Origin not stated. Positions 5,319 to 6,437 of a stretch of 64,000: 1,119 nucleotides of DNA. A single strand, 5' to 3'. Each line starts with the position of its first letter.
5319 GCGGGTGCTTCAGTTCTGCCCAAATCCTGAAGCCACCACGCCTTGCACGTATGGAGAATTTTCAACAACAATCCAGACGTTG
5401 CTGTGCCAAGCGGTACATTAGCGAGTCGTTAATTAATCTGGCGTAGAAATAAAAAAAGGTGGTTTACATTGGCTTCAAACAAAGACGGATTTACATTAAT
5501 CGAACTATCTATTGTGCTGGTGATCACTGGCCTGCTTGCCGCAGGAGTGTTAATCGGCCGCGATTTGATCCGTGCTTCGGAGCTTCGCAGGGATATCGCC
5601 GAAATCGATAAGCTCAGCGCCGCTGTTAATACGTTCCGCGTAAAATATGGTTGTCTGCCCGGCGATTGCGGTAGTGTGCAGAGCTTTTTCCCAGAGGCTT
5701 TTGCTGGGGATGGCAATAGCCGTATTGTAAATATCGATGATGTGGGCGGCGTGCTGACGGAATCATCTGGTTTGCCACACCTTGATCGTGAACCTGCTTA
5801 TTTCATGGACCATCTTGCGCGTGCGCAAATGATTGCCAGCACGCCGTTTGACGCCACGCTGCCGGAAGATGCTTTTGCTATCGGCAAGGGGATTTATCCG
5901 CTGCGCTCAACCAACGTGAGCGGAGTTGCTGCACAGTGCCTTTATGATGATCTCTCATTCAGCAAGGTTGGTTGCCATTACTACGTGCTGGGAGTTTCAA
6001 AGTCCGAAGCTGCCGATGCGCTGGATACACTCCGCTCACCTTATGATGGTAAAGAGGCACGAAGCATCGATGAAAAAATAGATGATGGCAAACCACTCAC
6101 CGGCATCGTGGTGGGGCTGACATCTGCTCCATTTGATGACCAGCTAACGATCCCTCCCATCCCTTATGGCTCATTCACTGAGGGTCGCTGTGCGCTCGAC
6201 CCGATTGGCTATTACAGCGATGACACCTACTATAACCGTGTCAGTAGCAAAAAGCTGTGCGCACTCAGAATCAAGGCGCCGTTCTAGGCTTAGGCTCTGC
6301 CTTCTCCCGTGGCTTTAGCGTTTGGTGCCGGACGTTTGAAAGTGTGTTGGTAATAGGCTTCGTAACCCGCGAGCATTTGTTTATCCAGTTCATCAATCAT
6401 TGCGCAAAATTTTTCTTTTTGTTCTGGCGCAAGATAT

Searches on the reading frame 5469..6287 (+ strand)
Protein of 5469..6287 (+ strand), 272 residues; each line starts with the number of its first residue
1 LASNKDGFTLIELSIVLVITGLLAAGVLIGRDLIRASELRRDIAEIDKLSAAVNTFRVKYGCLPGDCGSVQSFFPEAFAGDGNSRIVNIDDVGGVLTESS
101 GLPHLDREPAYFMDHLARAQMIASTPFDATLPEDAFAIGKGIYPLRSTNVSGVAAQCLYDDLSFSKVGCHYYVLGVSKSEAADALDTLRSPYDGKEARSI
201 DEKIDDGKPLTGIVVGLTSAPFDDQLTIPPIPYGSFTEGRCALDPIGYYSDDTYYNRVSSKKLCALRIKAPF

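Call 94: search_protein_families(library=pfam, max_evalue=0.0001, proteins=[window:5469-6287:+])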
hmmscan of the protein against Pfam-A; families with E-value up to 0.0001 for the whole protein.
window:5469-6287:+ (272 aa): 1 family
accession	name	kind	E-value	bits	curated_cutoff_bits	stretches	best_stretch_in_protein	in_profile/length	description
PF07963.17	N_methyl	-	8e-07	28.8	21.2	1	4-28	3-27/27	Prokaryotic N-terminal methylation motif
